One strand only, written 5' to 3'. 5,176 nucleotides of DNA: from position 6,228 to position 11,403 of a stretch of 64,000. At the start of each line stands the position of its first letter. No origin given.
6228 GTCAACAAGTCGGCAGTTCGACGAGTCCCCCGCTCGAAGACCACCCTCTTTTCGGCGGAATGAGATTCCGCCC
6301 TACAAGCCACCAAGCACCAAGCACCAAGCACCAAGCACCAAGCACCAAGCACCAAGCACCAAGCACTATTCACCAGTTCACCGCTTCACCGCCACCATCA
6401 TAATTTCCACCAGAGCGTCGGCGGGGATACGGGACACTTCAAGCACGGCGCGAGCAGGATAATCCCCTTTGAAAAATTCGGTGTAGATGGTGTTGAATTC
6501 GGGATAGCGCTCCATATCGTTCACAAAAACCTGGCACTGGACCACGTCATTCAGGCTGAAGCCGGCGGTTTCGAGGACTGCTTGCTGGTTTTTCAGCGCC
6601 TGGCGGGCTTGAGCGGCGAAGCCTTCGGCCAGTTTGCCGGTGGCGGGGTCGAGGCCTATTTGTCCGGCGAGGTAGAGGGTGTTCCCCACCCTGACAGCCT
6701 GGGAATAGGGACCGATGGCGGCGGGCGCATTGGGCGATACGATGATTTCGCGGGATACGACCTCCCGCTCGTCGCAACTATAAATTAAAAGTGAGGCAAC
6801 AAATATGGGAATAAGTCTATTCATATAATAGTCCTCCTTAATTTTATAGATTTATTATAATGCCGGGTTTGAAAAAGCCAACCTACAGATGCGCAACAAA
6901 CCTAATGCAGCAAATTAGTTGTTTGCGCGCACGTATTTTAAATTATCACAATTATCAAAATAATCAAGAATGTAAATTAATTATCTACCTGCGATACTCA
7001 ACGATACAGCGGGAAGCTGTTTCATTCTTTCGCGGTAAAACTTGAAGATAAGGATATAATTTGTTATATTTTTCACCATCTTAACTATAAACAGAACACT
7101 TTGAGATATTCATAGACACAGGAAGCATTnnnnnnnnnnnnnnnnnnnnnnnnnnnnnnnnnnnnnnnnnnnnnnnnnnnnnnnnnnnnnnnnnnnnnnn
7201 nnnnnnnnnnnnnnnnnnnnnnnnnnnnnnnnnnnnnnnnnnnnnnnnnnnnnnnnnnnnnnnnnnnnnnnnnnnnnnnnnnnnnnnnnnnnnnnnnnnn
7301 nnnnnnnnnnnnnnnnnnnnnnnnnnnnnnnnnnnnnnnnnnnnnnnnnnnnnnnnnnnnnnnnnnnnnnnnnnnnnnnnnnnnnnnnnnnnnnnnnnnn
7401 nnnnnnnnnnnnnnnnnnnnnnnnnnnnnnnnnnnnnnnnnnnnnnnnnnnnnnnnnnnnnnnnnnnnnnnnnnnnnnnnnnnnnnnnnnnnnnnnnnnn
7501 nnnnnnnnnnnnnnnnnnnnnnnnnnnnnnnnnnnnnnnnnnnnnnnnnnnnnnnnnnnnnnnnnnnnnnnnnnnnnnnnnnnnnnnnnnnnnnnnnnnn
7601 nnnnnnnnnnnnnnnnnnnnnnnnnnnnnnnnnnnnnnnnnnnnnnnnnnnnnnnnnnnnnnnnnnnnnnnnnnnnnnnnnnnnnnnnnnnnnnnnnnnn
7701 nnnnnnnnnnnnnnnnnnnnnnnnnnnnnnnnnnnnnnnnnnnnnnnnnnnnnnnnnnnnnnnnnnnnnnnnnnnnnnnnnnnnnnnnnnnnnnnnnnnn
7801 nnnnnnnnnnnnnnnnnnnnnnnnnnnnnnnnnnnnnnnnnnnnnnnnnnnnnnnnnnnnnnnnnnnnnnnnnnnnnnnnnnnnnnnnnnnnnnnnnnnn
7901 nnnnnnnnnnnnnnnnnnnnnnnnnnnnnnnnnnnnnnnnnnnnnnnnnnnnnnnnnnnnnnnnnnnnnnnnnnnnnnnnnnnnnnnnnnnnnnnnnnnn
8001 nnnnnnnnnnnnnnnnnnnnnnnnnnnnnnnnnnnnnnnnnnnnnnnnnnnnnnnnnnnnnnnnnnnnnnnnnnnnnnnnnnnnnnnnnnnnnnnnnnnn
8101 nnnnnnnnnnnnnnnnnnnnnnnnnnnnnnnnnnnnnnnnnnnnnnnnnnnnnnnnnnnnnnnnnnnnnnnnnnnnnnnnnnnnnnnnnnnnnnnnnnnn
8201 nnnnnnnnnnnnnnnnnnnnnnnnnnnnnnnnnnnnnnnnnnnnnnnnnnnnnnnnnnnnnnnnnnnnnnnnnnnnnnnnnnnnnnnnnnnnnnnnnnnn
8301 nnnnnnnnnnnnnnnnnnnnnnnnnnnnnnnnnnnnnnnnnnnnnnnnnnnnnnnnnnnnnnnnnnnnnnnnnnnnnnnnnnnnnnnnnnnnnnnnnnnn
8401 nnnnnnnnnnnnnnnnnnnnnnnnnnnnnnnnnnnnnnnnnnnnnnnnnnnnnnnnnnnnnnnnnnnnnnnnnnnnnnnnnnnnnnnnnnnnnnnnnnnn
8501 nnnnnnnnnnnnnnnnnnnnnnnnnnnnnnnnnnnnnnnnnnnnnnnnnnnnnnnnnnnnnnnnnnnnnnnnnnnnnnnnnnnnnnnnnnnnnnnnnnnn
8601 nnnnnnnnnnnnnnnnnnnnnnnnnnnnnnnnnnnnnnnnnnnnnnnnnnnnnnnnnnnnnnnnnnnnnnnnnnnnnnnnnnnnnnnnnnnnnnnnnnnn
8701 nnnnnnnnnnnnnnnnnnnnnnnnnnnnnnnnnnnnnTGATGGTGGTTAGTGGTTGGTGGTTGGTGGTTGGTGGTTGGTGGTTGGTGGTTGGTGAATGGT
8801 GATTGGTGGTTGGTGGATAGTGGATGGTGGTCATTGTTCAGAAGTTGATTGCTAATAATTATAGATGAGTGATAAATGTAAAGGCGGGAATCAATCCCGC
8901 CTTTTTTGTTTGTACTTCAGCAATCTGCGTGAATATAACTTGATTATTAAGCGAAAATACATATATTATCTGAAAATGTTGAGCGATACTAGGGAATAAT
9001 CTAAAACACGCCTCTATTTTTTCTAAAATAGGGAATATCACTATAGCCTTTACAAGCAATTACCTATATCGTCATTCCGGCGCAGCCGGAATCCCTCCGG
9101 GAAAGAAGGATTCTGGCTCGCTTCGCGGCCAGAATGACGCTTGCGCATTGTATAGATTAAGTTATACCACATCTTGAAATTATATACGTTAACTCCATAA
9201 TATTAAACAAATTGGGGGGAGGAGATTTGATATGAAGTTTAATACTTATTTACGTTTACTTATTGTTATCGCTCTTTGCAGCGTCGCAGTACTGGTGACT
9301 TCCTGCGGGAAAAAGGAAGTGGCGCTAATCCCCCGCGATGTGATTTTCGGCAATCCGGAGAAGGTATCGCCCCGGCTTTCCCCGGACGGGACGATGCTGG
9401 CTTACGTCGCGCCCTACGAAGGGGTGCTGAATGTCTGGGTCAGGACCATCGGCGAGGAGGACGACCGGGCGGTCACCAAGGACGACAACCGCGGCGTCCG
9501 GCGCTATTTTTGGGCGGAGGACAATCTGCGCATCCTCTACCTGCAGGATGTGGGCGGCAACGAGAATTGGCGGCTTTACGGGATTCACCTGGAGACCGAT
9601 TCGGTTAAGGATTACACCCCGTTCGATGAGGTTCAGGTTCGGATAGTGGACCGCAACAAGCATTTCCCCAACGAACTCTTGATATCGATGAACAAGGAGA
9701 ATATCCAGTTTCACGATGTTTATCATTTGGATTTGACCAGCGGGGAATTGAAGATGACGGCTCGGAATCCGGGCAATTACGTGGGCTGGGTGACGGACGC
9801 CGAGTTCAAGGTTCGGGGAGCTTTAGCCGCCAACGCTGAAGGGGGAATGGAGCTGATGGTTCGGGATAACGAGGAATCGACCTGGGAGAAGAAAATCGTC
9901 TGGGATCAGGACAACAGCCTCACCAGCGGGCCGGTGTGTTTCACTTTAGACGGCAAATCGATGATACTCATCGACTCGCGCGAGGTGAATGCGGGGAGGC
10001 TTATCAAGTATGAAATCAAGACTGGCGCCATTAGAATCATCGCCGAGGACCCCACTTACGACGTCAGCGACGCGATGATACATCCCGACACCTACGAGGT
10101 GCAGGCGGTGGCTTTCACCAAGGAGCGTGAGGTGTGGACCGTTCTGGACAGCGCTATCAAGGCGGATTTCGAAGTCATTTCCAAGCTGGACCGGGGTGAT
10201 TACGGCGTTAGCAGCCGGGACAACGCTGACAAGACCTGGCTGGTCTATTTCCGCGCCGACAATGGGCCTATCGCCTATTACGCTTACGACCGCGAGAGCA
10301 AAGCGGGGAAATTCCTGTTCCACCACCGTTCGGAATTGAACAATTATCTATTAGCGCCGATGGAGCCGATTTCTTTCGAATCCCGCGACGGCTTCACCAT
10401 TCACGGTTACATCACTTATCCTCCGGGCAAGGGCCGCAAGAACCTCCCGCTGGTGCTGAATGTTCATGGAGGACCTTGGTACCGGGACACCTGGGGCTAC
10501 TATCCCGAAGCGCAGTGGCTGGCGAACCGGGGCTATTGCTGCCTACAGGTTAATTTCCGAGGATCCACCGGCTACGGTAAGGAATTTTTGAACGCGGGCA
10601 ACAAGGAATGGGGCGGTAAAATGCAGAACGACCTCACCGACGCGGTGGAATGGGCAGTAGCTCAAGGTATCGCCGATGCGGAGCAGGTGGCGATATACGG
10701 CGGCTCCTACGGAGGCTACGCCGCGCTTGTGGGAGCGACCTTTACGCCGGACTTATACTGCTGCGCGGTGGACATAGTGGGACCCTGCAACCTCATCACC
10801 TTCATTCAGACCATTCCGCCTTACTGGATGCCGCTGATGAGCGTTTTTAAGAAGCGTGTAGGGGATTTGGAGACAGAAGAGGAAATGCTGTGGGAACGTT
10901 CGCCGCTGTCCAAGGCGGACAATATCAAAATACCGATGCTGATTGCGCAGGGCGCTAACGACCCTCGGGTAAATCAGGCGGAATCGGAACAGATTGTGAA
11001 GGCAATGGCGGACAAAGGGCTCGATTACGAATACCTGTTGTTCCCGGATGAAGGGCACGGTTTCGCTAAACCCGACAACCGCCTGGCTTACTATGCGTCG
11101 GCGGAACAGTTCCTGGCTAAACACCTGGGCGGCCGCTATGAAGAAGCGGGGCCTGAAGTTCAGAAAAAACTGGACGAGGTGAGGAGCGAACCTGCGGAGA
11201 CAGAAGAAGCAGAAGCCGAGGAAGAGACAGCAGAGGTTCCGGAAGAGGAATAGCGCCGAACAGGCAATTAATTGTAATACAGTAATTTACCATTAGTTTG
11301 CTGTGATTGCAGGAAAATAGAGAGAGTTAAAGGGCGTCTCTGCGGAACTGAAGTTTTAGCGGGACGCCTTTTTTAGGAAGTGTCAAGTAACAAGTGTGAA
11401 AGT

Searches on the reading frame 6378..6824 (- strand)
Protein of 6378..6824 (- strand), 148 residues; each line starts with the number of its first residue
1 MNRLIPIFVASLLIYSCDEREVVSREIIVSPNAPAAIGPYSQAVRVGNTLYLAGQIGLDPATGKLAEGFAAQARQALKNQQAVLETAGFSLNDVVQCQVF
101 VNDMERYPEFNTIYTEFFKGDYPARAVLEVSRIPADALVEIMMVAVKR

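Call 7: search_protein_families(library=pfam, proteins=[window:6378-6824:-], max_evalue=0.00001)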
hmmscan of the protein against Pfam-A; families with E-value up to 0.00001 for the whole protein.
window:6378-6824:- (148 aa): 1 family
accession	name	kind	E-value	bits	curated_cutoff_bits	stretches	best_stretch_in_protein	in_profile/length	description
PF01042.26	Ribonuc_L-PSP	-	6.7e-39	133.1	27.3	1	32-146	3-120/121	Endoribonuclease L-PSP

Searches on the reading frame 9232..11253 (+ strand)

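Call 7: search_protein_families(library=pfam, proteins=[window:9232-11253:+], max_evalue=0.00001)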
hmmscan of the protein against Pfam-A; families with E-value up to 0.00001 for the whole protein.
window:9232-11253:+ (673 aa): 4 families
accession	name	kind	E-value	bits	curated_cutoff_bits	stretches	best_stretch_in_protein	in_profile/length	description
PF00326.27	Peptidase_S9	-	1.1e-48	166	22.6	1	424-634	4-212/213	Prolyl oligopeptidase family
PF02129.25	Peptidase_S15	-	3.1e-14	53.8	23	1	386-510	1-122/262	X-Pro dipeptidyl-peptidase (S15 family)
PF01738.24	DLH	-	1.7e-12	47.9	21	1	428-625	35-202/217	Dienelactone hydrolase family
PF20434.5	BD-FAE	-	5.2e-12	46.2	26.8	1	396-591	4-214/215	BD-FAE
